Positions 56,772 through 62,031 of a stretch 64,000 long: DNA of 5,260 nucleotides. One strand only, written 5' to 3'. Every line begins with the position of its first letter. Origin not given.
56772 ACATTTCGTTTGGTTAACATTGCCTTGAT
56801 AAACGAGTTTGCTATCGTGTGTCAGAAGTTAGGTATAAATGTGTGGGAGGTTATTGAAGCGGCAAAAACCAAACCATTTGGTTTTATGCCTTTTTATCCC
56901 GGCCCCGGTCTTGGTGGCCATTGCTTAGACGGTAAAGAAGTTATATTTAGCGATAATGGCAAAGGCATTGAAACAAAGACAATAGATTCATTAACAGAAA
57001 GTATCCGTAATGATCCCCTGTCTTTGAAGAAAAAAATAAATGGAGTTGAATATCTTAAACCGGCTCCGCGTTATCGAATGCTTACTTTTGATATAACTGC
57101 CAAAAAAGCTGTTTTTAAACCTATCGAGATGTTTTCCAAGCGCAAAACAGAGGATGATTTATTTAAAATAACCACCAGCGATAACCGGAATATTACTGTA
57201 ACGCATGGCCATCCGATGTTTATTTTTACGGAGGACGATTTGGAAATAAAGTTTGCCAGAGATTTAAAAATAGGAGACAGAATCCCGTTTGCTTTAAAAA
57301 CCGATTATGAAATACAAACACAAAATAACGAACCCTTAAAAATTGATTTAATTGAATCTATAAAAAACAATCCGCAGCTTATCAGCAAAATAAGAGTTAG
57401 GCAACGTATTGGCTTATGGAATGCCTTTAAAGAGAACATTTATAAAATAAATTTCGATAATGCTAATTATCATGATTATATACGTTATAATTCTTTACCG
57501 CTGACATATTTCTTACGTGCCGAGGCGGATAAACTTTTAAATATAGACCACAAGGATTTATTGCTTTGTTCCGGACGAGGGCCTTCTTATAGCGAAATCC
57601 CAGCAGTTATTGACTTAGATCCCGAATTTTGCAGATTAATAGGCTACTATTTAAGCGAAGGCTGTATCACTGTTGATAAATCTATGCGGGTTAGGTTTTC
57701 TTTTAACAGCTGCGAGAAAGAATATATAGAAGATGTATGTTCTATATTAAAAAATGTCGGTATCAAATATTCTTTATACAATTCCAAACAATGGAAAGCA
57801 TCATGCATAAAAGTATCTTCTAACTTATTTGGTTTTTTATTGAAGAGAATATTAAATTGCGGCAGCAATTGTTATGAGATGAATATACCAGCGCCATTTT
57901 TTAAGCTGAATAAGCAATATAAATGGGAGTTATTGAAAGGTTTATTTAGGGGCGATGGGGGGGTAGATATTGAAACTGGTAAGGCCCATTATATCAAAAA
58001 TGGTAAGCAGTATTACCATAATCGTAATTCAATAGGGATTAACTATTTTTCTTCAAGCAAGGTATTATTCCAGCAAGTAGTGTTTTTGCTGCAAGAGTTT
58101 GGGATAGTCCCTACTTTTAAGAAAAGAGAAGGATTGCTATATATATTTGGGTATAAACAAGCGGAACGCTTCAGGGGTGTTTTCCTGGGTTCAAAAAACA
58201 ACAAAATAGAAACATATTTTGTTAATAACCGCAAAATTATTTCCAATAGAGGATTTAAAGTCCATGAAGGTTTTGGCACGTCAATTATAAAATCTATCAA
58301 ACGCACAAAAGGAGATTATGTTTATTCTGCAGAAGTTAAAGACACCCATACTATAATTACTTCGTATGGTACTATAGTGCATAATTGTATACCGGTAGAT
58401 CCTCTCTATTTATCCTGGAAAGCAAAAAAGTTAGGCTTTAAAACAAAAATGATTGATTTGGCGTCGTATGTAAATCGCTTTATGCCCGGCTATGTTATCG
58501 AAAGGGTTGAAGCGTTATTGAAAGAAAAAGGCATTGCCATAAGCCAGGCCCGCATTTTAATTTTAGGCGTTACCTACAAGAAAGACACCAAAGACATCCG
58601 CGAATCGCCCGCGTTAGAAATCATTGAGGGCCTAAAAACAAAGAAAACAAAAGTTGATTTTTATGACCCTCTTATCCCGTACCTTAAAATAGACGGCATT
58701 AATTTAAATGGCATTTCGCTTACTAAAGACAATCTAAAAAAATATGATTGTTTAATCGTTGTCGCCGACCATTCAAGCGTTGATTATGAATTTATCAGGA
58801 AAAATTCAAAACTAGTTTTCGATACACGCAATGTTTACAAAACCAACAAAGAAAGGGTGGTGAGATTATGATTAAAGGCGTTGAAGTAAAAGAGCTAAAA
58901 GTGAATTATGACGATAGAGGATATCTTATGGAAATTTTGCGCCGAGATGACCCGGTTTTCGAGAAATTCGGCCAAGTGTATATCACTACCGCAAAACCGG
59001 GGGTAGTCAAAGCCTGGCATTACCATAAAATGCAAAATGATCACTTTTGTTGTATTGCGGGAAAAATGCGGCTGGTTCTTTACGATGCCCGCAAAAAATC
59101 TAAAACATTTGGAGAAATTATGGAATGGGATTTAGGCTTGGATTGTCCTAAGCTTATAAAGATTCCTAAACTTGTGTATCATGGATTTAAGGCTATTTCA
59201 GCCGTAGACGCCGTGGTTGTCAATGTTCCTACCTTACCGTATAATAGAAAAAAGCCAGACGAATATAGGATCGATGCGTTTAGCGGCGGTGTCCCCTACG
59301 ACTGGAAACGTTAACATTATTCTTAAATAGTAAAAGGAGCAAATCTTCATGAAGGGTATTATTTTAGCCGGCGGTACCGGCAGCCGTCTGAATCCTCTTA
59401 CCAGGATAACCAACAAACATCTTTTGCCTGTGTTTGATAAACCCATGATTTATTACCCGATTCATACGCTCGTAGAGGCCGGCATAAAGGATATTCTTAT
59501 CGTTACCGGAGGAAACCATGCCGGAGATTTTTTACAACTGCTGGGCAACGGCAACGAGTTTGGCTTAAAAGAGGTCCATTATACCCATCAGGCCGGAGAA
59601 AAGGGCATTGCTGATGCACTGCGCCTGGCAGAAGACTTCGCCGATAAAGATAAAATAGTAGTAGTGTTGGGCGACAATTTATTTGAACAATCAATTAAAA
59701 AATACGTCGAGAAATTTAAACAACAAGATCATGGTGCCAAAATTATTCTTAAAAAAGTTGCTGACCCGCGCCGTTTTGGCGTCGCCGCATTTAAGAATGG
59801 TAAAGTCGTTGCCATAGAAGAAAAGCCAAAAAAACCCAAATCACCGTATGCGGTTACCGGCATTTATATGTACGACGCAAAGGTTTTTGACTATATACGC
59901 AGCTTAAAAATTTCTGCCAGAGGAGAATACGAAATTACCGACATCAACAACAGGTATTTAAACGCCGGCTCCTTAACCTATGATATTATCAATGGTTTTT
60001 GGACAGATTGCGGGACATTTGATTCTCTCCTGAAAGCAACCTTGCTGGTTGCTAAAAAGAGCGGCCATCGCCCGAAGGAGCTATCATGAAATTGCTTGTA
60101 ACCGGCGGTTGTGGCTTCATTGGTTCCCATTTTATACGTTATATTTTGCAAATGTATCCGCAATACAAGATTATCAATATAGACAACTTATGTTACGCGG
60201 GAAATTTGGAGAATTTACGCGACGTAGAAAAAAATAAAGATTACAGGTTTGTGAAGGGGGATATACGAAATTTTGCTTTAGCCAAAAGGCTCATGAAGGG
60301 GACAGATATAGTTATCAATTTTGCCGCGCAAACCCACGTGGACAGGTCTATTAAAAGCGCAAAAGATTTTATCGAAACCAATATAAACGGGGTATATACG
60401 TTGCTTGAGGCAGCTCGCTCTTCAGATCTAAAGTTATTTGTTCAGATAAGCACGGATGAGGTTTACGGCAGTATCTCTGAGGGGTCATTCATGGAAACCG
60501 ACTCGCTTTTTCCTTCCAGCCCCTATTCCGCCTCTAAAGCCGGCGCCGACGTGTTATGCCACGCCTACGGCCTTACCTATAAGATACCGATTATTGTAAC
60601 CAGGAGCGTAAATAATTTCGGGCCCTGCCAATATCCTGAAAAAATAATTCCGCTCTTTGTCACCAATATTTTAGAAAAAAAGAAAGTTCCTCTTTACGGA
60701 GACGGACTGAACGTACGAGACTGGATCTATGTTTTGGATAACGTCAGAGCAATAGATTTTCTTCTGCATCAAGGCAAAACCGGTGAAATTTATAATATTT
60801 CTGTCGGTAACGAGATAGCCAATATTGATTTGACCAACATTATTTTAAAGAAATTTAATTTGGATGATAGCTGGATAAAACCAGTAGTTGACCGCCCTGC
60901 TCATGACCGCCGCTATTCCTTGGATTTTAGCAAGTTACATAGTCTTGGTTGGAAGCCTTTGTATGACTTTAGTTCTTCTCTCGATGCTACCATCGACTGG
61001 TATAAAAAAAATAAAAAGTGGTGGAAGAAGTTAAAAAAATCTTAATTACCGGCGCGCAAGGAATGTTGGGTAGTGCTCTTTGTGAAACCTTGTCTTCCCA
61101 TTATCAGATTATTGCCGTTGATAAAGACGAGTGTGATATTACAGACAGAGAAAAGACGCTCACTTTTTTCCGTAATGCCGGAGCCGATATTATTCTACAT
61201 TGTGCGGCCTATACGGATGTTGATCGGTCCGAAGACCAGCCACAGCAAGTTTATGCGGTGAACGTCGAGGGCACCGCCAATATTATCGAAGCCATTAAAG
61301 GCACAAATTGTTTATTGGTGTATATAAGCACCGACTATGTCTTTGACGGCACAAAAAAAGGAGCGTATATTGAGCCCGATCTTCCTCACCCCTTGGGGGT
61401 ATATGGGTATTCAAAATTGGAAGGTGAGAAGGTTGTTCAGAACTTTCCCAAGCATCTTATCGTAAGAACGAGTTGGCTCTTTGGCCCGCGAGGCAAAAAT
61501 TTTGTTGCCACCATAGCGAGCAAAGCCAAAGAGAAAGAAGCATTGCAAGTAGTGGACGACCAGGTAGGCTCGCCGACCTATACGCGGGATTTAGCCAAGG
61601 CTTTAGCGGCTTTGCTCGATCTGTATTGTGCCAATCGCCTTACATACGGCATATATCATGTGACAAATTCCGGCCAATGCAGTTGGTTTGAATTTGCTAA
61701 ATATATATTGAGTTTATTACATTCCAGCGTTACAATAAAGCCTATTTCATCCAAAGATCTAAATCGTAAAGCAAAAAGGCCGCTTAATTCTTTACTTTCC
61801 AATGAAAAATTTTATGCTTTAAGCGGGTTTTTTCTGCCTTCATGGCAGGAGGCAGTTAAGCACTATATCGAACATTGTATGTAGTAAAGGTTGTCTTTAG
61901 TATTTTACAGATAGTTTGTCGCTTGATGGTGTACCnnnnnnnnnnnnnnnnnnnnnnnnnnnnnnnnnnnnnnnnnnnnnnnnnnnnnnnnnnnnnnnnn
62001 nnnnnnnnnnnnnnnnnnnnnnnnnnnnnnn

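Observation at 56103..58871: Complete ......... intein inserted immediately before the catalytic cysteine of a nucleotide-sugar dehydrogenase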

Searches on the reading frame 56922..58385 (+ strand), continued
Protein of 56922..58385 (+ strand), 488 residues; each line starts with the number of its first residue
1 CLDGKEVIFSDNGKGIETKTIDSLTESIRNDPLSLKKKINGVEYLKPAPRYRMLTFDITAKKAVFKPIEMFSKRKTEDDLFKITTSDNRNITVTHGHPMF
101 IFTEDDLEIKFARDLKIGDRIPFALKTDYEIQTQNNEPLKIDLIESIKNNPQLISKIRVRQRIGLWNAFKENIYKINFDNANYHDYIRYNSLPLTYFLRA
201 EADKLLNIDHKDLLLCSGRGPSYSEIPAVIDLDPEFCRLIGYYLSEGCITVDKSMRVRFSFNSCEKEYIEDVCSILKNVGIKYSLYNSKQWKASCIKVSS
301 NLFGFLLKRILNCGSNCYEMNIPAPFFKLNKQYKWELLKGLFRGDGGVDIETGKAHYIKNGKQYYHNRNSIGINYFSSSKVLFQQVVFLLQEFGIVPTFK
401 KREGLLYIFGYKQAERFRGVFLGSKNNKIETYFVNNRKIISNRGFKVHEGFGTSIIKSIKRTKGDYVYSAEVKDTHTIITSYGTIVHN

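Call 39: fold_search(model_id=the predicted structure, library=pdb)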
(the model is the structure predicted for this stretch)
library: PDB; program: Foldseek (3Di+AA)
matches with E <= 10: 720; with E <= 0.001: 124
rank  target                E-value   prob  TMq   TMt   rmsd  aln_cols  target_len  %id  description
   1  2cw7                  3.8e-26  1.00  0.65  0.59  11.3       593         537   15  Crystal structure of intein homing endonuclease II (released 2006-04-18)
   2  7qss                  7.6e-20  1.00  0.60  0.68   8.2       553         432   14  Crystal structure of homing endonuclease-associated TliVMA intein (C1A) (released 2022-03-30)
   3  7qsu                  1.1e-19  1.00  0.60  0.79   6.8       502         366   14  Crystal structure of homing endonuclease-associated TliVMA intein (C1A, d333-339) (released 2022-03-30)
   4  1dq3                  2.3e-19  1.00  0.54  0.58   7.0       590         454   14  CRYSTAL STRUCTURE OF AN ARCHAEAL INTEIN-ENCODED HOMING ENDONUCLEASE PI-PFUI (released 2000-07-05)
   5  7qst                  5.6e-17  1.00  0.54  0.71   7.5       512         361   13  Crystal structure of homing endonuclease-associated PhoVMA intein (C1A) (released 2022-03-30)
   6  1jva_B                1.2e-11  1.00  0.41  0.46  25.3       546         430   12  CRYSTAL STRUCTURE OF THE VMA1-DERIVED ENDONUCLEASE BEARING THE N AND C EXTEIN PROPEPTIDES (released 2002-08-29)
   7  1vde_A                5.8e-11  1.00  0.39  0.44  24.6       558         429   11  PI-SCEI, A HOMING ENDONUCLEASE WITH PROTEIN SPLICING ACTIVITY (released 1998-04-08)
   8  1ef0_A                6.5e-11  1.00  0.40  0.45  19.5       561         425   12  CRYSTAL STRUCTURE OF PI-SCEI MINIPRECURSOR (released 2000-06-07)
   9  1vde_B                8.6e-11  1.00  0.39  0.43  25.4       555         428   11  PI-SCEI, A HOMING ENDONUCLEASE WITH PROTEIN SPLICING ACTIVITY (released 1998-04-08)
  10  2dch                  2.0e-10  1.00  0.33  0.73   4.2       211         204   20  Crystal structure of archaeal intron-encoded homing endonuclease I-Tsp061I (released 2006-07-06)
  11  1jva_A                3.6e-10  1.00  0.41  0.45  25.5       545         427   11  CRYSTAL STRUCTURE OF THE VMA1-DERIVED ENDONUCLEASE BEARING THE N AND C EXTEIN PROPEPTIDES (released 2002-08-29)
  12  1um2_B                9.3e-10  1.00  0.42  0.47  25.7       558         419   12  Crystal Structure of the Vma1-Derived Endonuclease with the Ligated Extein Segment (released 2004-09-22)
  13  1lws_A                1.0e-09  1.00  0.38  0.42  19.4       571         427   11  Crystal structure of the intein homing endonuclease PI-SceI bound to its recognition sequence (released 2002-09-27)
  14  1dfa                  3.7e-09  1.00  0.38  0.45  25.5       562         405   12  CRYSTAL STRUCTURE OF PI-SCEI IN C2 SPACE GROUP (released 1999-12-08)
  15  1um2_A                6.2e-09  1.00  0.41  0.47  25.0       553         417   11  Crystal Structure of the Vma1-Derived Endonuclease with the Ligated Extein Segment (released 2004-09-22)
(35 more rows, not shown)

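Call 54: find_related_loci(query=A1, collection=viral_contigs, flank=3000)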
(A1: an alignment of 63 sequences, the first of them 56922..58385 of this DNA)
Query A1 (488 aa) in viral_contigs; peptide patterns used: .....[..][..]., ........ (x = any residue, [..] = any of these).
86 stretches matched a pattern; 14 encode a relative of the query (tblastn E <= 1e-3); 14 distinct loci.
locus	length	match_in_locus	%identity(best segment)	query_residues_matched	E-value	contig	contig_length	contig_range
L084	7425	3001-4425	39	1-488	6e-89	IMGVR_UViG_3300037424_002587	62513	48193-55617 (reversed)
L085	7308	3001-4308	36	48-488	6e-72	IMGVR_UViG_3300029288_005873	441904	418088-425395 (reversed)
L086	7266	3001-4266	35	65-488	4e-68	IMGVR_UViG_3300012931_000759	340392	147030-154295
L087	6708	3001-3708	33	226-488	2e-19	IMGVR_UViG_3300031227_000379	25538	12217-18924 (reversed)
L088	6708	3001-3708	33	226-488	2e-19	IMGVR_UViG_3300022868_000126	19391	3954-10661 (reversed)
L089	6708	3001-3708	33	226-488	2e-19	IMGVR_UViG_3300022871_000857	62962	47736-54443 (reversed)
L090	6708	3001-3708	33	226-488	2e-19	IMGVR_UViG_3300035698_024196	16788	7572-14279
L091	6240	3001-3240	48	226-302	3e-11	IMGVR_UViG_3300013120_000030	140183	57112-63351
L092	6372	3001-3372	30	221-346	1e-9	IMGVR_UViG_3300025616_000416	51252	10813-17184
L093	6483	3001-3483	22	235-410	4e-8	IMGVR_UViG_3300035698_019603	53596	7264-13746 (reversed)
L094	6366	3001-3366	29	218-346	1e-6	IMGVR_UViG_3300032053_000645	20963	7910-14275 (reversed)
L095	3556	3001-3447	27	227-373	5e-6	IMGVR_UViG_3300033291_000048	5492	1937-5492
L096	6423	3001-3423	25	218-352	2e-5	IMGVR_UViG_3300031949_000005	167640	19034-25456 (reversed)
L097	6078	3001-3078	58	225-250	2e-4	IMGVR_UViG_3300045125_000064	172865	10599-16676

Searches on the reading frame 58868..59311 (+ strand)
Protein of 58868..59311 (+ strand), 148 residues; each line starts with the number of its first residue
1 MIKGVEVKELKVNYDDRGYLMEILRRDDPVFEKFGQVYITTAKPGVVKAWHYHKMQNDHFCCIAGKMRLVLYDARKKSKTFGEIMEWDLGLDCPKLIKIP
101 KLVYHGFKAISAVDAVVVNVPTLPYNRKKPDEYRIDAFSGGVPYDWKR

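Call 26: search_protein_families(library=pfam, proteins=[window:58868-59311:+], max_evalue=0.00001)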
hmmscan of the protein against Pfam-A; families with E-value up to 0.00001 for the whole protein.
window:58868-59311:+ (148 aa): 2 families
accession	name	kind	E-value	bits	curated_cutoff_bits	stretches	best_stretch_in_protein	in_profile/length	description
PF00908.23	dTDP_sugar_isom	-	1.7e-14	54.3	27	1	2-132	4-140/168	dTDP-4-dehydrorhamnose 3,5-epimerase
PF14667.12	Polysacc_synt_C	-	2.8e-13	50.4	28.7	1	14-133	2-111/111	Polysaccharide biosynthesis C-terminal domain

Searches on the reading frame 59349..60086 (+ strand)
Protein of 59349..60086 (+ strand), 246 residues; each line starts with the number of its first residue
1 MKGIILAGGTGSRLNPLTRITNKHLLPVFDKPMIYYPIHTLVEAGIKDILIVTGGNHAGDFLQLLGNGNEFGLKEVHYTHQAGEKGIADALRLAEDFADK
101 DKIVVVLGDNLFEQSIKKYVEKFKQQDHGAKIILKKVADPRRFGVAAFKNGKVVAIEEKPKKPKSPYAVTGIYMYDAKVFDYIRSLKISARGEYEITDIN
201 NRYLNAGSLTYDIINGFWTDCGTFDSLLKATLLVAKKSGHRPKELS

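Call 26: search_protein_families(library=pfam, proteins=[window:59349-60086:+], max_evalue=0.00001)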
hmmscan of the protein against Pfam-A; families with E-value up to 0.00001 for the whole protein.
window:59349-60086:+ (246 aa): 3 families
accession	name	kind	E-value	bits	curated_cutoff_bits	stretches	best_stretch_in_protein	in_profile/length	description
PF00483.29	NTP_transferase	-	1.7e-61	208.4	21.2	1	2-235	1-243/245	Nucleotidyl transferase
PF12804.13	NTP_transf_3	-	3e-12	47.4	27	1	3-129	1-117/160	MobA-like NTP transferase domain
PF02348.25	CTP_transf_3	-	6.9e-06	26.5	22.6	1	18-129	11-121/217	Cytidylyltransferase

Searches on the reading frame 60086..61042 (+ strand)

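Call 26: search_protein_families(library=pfam, proteins=[window:60086-61042:+], max_evalue=0.00001)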
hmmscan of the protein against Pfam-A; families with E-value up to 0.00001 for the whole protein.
window:60086-61042:+ (319 aa): 7 families
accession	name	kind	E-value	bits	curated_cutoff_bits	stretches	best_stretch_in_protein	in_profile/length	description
PF16363.11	GDP_Man_Dehyd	-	7.4e-73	246.3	27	1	4-298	1-328/332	GDP-mannose 4,6 dehydratase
PF01370.27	Epimerase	-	2.1e-61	207.8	20.9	1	4-238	2-239/240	NAD dependent epimerase/dehydratase family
PF01073.25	3Beta_HSD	-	5.1e-20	72.1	22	1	4-221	1-222/280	3-beta hydroxysteroid dehydrogenase/isomerase family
PF02719.21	Polysacc_synt_2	-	5.5e-19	68.9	20.2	1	3-259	1-249/293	Polysaccharide biosynthesis protein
PF04321.23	RmlD_sub_bind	-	7.8e-14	51.8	27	1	1-304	1-283/287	RmlD substrate binding domain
PF07993.18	NAD_binding_4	-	3.7e-13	49.7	20.1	1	5-174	1-204/258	Male sterility protein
PF13460.12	NAD_binding_10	-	2.6e-07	31.1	27.2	1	37-167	25-140/184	NAD(P)H-binding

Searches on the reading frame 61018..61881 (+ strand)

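Call 26: search_protein_families(library=pfam, proteins=[window:61018-61881:+], max_evalue=0.00001)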
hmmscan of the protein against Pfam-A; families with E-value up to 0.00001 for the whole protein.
window:61018-61881:+ (288 aa): 6 families
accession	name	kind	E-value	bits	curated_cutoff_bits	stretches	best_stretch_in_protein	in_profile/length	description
PF04321.23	RmlD_sub_bind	-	1.6e-99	333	27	1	7-286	2-284/287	RmlD substrate binding domain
PF01370.27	Epimerase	-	3.2e-33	115.6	20.9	1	8-202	1-227/240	NAD dependent epimerase/dehydratase family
PF16363.11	GDP_Man_Dehyd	-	9.5e-18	65.2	27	1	38-146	58-170/332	GDP-mannose 4,6 dehydratase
PF01073.25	3Beta_HSD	-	1.9e-14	53.8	22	1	37-230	50-264/280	3-beta hydroxysteroid dehydrogenase/isomerase family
PF02719.21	Polysacc_synt_2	-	2.5e-13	50.3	20.2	1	39-142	61-151/293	Polysaccharide biosynthesis protein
PF07993.18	NAD_binding_4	-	1.8e-10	40.9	20.1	1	56-153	89-206/258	Male sterility protein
